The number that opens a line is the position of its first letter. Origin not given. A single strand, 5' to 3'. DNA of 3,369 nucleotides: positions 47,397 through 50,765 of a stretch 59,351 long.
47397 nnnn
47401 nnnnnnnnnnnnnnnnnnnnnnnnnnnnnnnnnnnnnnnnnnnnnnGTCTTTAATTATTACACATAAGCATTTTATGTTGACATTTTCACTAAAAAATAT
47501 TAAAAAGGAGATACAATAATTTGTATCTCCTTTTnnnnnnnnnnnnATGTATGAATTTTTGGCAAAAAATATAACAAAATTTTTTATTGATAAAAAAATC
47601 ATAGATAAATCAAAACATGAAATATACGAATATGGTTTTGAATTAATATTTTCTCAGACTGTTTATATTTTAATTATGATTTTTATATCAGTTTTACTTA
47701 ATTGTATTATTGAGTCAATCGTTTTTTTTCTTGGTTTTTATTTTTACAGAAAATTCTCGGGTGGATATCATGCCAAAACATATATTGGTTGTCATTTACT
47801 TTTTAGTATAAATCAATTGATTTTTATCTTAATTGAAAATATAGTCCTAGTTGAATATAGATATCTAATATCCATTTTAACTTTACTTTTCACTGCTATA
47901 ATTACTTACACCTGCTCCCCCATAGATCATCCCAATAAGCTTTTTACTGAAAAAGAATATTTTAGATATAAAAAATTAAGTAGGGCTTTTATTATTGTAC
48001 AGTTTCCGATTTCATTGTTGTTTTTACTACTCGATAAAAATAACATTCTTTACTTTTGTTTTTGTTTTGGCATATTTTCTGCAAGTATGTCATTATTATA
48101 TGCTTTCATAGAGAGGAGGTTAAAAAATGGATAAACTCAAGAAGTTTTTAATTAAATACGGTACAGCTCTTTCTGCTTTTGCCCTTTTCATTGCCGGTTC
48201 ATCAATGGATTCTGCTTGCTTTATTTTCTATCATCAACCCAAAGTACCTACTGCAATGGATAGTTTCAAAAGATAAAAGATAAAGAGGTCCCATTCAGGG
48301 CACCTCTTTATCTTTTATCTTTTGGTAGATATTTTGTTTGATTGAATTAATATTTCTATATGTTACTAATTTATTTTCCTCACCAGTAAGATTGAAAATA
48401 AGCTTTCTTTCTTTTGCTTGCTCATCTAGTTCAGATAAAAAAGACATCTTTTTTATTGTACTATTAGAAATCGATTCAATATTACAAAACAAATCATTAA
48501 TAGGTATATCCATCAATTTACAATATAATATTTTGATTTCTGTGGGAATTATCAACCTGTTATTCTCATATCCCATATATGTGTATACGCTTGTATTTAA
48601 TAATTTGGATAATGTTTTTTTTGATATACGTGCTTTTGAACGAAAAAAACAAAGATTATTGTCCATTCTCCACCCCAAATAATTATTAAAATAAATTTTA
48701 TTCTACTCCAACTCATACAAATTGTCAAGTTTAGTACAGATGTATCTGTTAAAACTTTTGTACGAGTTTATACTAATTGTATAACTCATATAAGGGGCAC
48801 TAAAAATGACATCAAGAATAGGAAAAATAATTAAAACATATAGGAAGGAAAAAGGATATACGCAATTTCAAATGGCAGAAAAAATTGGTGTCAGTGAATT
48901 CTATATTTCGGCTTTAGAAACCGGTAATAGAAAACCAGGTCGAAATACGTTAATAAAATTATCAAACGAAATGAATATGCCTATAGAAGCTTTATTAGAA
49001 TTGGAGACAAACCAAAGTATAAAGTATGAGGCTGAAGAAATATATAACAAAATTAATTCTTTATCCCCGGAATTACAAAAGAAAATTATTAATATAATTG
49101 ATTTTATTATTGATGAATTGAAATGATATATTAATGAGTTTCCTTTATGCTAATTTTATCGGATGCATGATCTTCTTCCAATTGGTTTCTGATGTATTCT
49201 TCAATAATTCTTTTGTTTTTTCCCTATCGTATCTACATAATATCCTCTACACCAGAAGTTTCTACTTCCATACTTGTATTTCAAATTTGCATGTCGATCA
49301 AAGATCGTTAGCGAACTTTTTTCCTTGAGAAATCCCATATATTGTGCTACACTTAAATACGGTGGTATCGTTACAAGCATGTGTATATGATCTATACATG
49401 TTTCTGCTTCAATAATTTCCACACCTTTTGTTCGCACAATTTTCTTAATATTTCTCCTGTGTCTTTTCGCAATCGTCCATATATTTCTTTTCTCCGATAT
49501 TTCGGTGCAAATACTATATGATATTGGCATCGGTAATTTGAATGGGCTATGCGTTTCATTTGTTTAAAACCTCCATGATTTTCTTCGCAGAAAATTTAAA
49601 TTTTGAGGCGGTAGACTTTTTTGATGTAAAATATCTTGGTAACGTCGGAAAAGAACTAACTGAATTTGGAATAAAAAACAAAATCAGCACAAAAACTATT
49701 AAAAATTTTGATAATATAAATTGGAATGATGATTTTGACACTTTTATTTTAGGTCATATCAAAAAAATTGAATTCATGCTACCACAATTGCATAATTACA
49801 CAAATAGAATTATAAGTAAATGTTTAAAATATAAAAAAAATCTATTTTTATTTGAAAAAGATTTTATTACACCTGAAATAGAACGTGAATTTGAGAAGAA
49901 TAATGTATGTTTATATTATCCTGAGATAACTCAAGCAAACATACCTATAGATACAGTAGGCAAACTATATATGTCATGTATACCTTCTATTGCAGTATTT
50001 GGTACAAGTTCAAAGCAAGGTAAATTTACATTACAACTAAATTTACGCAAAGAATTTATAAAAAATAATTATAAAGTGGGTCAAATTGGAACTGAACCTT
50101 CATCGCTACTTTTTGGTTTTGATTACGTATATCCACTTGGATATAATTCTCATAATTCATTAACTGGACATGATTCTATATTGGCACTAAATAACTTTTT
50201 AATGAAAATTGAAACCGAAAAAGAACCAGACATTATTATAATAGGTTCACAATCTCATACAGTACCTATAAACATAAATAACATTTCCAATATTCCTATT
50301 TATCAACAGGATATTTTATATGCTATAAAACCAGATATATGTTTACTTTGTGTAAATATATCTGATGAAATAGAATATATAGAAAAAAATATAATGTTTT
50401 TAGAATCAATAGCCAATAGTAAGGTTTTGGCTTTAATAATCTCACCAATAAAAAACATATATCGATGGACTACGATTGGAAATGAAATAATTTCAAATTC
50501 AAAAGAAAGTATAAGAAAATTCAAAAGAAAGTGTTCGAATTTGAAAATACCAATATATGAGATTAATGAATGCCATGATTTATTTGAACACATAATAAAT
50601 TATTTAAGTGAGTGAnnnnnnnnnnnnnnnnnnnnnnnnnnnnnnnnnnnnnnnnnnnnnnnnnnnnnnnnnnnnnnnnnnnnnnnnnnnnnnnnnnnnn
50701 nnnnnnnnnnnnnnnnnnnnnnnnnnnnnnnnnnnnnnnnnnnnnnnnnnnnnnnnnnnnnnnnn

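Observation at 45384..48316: Complete agr-type quorum-sensing cassette, including an AgrD-like gene missing from the ORF track, divergent from the RiPP operon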

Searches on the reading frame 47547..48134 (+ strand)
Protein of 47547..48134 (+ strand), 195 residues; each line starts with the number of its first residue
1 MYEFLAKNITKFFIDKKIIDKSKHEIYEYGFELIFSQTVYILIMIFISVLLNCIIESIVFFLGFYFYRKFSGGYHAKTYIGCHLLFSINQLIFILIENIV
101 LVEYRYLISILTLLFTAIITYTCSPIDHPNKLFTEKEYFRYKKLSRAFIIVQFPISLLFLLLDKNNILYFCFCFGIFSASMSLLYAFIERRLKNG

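Call 3: search_protein_families(library=pfam, proteins=[window:47547-48134:+], max_evalue=0.01)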
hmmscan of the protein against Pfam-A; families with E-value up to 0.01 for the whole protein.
window:47547-48134:+ (195 aa): 1 family
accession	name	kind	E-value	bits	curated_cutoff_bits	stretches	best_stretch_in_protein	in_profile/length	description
PF04647.20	AgrB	-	7.3e-35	120.4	23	1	6-181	1-179/185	Accessory gene regulator B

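Call 4: search_protein_families(library=ncbifam, proteins=[window:47547-48134:+], max_evalue=0.01)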
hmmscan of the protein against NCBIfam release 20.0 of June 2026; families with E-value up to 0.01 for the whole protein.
window:47547-48134:+ (195 aa): 1 family
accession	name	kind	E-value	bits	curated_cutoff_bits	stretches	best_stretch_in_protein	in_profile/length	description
NF002210.0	PRK01100.1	equivalog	3.6e-09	36.6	282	1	3-194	12-201/210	accessory gene regulator ArgB-like protein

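Call 59: search_solved_structures(query=window:47547-48131:+, max_evalue=0.01, show_alignments=1)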
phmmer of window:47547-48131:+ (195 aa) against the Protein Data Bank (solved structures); distinct sequences matched with E-value up to 0.01: 0.

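Call 69: search_dna_similar(query=window:47547-48131:+, collection=phages, mode=protein, max_evalue=0.001, max_rows=10)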
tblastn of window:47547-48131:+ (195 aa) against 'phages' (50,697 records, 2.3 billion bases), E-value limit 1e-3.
Records with a match: 9; places in all: 9; records where one place covers at least 80% of the query: 1.
Best place of each record, by identity: <60% 9.
By first word of the organism name: Bacteriophage 6; Clostridium 2; Ruminococcus 1.
By host as written in the record: - 8; Ruminococcus sp. 1.
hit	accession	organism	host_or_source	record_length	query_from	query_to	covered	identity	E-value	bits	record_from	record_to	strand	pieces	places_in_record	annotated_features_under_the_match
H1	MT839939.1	Bacteriophage sp.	human fecal samples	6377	25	153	66%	32.6%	2e-5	50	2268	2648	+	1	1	record has no annotation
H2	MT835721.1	Bacteriophage sp.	human fecal samples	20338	24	194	88%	24.3%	1e-5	51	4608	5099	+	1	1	record has no annotation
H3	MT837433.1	Bacteriophage sp.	human fecal samples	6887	25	153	66%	31.8%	5e-5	49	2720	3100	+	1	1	record has no annotation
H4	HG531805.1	Clostridium phage CDMH1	-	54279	25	147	63%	31.3%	6e-4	45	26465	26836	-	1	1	CDHM1_gp36: putative AgrB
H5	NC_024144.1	Clostridium phage CDMH1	-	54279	25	147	63%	31.3%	6e-4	45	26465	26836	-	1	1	CDHM1_gp36: accessory gene regulator B family protein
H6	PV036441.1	Ruminococcus phage NatCom_29429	Ruminococcus sp.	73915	24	156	68%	27.8%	9e-6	51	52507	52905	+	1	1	hypothetical protein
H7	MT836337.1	Bacteriophage sp.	human fecal samples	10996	25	155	67%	28.0%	1e-4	47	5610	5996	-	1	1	record has no annotation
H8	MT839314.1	Bacteriophage sp.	human fecal samples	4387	24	152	66%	25.4%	6e-4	45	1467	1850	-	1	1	record has no annotation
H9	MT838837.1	Bacteriophage sp.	human fecal samples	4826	24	145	63%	23.8%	4e-5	49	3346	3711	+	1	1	record has no annotation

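Call 70: search_dna_similar(query=window:47547-48131:+, collection=plasmids, mode=protein, max_evalue=0.00001, max_rows=12)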
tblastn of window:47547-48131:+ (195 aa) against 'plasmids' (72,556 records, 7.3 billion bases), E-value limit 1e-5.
Records with a match: 6; places in all: 6; records where one place covers at least 80% of the query: 1.
Best place of each record, by identity: <60% 6.
By first word of the organism name: Paraclostridium 4; Monoglobus 1; Clostridium 1.
By predicted mobility (MOB-suite, as given by PLSDB): non-mobilizable 6.
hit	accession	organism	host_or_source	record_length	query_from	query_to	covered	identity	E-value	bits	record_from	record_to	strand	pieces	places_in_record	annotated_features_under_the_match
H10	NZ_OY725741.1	Monoglobus pectinilyticus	-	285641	25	191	86%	29.2%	1e-12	72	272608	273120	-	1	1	accessory gene regulator B family protein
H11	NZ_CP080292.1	Paraclostridium sordellii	Trichechus manatus,isolate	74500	24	146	63%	36.2%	4e-11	68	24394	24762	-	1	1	AgrD family cyclic lactone autoinducer peptide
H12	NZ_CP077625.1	Clostridium estertheticum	single colony,bovine feces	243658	28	145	61%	35.6%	8e-6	52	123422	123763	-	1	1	accessory gene regulator B family protein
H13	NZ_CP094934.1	Paraclostridium bifermentans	Homo sapiens,feces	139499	25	151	65%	29.5%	1e-7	58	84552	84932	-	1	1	accessory gene regulator B family protein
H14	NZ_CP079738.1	Paraclostridium bifermentans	whole organism,soil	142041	25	146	63%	29.0%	4e-8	59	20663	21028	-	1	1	accessory gene regulator B family protein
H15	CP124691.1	Paraclostridium bifermentans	Whole organism,peat soil sample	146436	25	143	61%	29.8%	8e-8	59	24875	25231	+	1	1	accessory gene regulator B family protein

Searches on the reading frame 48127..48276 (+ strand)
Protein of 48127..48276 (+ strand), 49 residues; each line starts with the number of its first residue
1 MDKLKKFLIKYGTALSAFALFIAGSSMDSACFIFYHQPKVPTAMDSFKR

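Call 3: search_protein_families(library=pfam, proteins=[window:48127-48276:+], max_evalue=0.01)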
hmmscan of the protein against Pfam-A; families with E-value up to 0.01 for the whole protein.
window:48127-48276:+ (49 aa): 0 families

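Call 4: search_protein_families(library=ncbifam, proteins=[window:48127-48276:+], max_evalue=0.01)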
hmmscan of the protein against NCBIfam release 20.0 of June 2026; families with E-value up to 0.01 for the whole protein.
window:48127-48276:+ (49 aa): 1 family
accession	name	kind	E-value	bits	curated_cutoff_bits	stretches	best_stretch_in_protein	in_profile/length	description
TIGR04223.1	quorum_AgrD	subfamily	1.8e-10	40.7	19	1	10-43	2-35/38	AgrD family cyclic lactone autoinducer peptide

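Call 8: find_encoding_contigs(protein=window:48127-48276:+, flank=10000, max_places=8)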
Protein window:48127-48276:+ (49 aa): 10 contigs read that carry it; 7 places shown.
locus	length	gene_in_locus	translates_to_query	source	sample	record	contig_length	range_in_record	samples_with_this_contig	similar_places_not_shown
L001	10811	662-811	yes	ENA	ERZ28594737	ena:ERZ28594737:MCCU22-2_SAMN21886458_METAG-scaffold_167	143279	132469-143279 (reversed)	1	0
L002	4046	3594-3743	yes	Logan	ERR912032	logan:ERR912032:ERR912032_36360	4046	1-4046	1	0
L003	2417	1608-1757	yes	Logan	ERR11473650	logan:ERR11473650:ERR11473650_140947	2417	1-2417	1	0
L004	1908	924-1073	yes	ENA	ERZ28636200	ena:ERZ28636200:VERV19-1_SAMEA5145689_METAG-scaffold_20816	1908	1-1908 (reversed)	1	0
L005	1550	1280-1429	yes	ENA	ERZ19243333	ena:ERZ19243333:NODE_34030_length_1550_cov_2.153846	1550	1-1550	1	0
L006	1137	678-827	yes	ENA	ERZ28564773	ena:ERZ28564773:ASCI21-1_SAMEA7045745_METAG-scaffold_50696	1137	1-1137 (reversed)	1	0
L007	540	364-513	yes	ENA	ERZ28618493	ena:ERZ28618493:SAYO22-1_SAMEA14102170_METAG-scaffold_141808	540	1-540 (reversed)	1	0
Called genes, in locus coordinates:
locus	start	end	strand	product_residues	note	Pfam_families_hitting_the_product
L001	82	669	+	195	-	PF04647:AgrB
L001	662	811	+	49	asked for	-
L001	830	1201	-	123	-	-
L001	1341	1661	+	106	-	PF13560:HTH_31 (weak), PF12844:HTH_19, PF01381:HTH_3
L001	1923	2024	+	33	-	-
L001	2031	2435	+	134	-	PF00501:AMP-binding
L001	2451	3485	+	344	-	-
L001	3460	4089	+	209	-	-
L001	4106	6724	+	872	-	PF00535:Glycos_transf_2, PF10111:Glyco_tranf_2_2, PF13641:Glyco_tranf_2_3 (weak), PF04464:Glyphos_transf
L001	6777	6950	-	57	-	PF14207:DpnD-PcfM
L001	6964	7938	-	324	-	PF20529:DUF6744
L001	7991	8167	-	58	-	-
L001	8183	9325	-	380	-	PF12965:DUF3854 (weak)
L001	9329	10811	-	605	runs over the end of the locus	PF02463:SMC_N, PF13476:AAA_23, PF13514:AAA_27 (weak)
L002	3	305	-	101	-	?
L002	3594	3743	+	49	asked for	-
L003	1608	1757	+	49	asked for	-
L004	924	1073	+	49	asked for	-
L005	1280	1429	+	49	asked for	-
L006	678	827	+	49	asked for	-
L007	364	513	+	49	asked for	-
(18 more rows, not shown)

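Call 9: find_homologous_proteins(query=window:48127-48276:+, max_evalue=0.001)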
Query window:48127-48276:+ (49 aa): 3 proteins with E <= 0.001 among 3 candidates.
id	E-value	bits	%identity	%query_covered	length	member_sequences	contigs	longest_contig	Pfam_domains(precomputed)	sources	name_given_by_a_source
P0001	1.2e-22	94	94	100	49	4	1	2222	-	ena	-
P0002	5.4e-16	74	71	100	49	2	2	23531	-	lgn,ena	-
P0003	1.3e-14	70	63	100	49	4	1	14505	-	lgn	-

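Call 13: find_encoding_contigs(protein=P0002, flank=10000, max_places=4)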
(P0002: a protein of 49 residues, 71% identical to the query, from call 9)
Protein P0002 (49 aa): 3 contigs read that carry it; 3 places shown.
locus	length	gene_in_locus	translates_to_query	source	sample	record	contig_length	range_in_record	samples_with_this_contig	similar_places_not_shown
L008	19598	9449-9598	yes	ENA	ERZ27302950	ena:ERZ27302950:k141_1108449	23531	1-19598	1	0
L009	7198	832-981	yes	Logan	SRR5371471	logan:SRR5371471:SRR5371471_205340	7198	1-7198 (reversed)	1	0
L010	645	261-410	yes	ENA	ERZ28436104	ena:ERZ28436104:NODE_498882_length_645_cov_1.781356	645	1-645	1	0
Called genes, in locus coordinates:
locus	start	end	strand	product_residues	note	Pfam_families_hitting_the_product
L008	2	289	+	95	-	?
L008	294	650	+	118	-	-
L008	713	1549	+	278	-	PF19478:TrbL_2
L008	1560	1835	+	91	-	-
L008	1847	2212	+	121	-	PF12666:PrgI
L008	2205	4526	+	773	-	PF19044:P-loop_TraG (faint), PF01935:DUF87 (weak), PF12846:AAA_10 (weak)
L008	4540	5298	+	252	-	PF20379:DUF6674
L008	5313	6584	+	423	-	-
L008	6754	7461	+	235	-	PF00072:Response_reg, PF04397:LytTR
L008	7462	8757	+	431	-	PF02518:HATPase_c (weak), PF14501:HATPase_c_5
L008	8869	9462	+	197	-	PF04647:AgrB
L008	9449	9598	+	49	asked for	-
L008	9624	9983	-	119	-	-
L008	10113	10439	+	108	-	PF13560:HTH_31 (weak), PF12844:HTH_19, PF01381:HTH_3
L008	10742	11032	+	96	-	-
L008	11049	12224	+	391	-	PF01510:Amidase_2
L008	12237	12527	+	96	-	-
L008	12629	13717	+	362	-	PF06826:Asp-Al_Ex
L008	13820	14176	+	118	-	PF08220:HTH_DeoR (weak), PF08279:HTH_11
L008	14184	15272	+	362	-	PF14907:NTP_transf_5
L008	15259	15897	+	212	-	PF02223:Thymidylate_kin, PF13671:AAA_33 (weak)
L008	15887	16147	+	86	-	PF00550:PP-binding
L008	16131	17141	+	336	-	-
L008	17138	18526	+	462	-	PF00501:AMP-binding, PF13193:AMP-binding_C (faint)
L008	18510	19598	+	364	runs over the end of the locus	-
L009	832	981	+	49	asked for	-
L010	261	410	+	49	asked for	-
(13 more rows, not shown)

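Call 14: find_encoding_contigs(protein=P0003, flank=10000, max_places=4)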
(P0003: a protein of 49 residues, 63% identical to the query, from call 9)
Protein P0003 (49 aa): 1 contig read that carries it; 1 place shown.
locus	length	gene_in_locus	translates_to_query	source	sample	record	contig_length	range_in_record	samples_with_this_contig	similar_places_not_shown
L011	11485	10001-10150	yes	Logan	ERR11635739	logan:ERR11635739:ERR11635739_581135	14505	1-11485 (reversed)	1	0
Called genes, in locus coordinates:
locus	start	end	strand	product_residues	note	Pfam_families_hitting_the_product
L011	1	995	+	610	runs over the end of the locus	PF02534:T4SS-DNA_transf, PF10412:TrwB_AAD_bind, PF12696:TraG-D_C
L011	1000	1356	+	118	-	-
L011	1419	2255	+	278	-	PF19478:TrbL_2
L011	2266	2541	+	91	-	-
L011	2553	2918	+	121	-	PF12666:PrgI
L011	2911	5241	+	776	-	PF19044:P-loop_TraG (faint), PF01935:DUF87 (weak), PF12846:AAA_10 (weak)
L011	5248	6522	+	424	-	-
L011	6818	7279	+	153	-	-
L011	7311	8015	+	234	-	PF00072:Response_reg, PF04397:LytTR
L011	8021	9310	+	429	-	PF14501:HATPase_c_5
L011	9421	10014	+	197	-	PF04647:AgrB, PF07690:MFS_1 (weak)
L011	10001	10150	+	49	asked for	-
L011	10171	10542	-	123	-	-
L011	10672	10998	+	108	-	PF13560:HTH_31 (weak), PF12844:HTH_19, PF01381:HTH_3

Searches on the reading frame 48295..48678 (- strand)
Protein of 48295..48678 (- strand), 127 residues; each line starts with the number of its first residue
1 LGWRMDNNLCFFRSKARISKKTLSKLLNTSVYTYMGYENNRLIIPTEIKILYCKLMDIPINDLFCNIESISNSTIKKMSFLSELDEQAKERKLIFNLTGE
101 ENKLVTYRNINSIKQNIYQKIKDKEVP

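Call 3: search_protein_families(library=pfam, proteins=[window:48295-48678:-], max_evalue=0.01)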
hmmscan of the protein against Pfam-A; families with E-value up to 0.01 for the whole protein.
window:48295-48678:- (127 aa): 0 families

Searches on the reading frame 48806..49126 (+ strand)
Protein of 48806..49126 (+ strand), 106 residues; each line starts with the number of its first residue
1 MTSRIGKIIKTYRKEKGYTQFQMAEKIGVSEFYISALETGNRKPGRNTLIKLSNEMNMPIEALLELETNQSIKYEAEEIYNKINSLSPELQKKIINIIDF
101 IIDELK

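Call 3: search_protein_families(library=pfam, proteins=[window:48806-49126:+], max_evalue=0.01)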
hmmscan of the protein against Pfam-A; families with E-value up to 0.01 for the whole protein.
window:48806-49126:+ (106 aa): 5 families
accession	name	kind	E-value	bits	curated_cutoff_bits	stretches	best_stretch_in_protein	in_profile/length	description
PF12844.13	HTH_19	-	2.8e-12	46.8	30.2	1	6-66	1-61/64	Helix-turn-helix domain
PF01381.28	HTH_3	-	6.7e-12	45.7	23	1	9-62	1-54/55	Helix-turn-helix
PF13560.12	HTH_31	-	2.6e-06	28.1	27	1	8-52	5-50/64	Helix-turn-helix domain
PF13443.12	HTH_26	-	0.001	19.7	22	1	11-68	4-62/63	Cro/C1-type HTH DNA-binding domain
PF13413.12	HTH_25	-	0.0026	18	24.6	0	11-41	4-34/62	Helix-turn-helix domain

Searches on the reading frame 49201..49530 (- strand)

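Call 19: search_protein_families(library=pfam, proteins=[window:49201-49530:-], max_evalue=0.001)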
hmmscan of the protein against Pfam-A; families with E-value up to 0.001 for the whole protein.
window:49201-49530:- (109 aa): 1 family
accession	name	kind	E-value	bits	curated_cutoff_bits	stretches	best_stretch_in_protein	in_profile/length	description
PF01797.21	Y1_Tnp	-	4.5e-22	78.9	23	1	14-106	16-110/121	Transposase IS200 like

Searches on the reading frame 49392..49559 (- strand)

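Call 19: search_protein_families(library=pfam, proteins=[window:49392-49559:-], max_evalue=0.001)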
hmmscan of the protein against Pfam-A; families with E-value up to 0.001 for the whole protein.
window:49392-49559:- (55 aa): 1 family
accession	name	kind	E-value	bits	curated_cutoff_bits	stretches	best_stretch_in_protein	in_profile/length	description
PF01797.21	Y1_Tnp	-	4.2e-09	37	23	1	8-52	2-46/121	Transposase IS200 like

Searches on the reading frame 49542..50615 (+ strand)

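Call 3: search_protein_families(library=pfam, proteins=[window:49542-50615:+], max_evalue=0.01)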
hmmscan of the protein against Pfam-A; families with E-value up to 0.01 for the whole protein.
window:49542-50615:+ (357 aa): 1 family
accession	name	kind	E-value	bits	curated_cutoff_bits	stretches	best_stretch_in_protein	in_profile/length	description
PF07755.17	DUF1611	-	0.0001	22.2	25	1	147-273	12-124/201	Domain of unknown function (DUF1611_C) P-loop domain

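Call 4: search_protein_families(library=ncbifam, proteins=[window:49542-50615:+], max_evalue=0.01)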
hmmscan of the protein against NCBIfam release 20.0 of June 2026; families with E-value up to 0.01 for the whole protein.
window:49542-50615:+ (357 aa): 1 family
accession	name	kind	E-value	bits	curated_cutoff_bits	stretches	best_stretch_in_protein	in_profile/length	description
TIGR04066.1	nat_prod_clost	hypoth_equivalog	4.3e-26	91.8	200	1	83-356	81-360/361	TIGR04066 family peptide maturation system protein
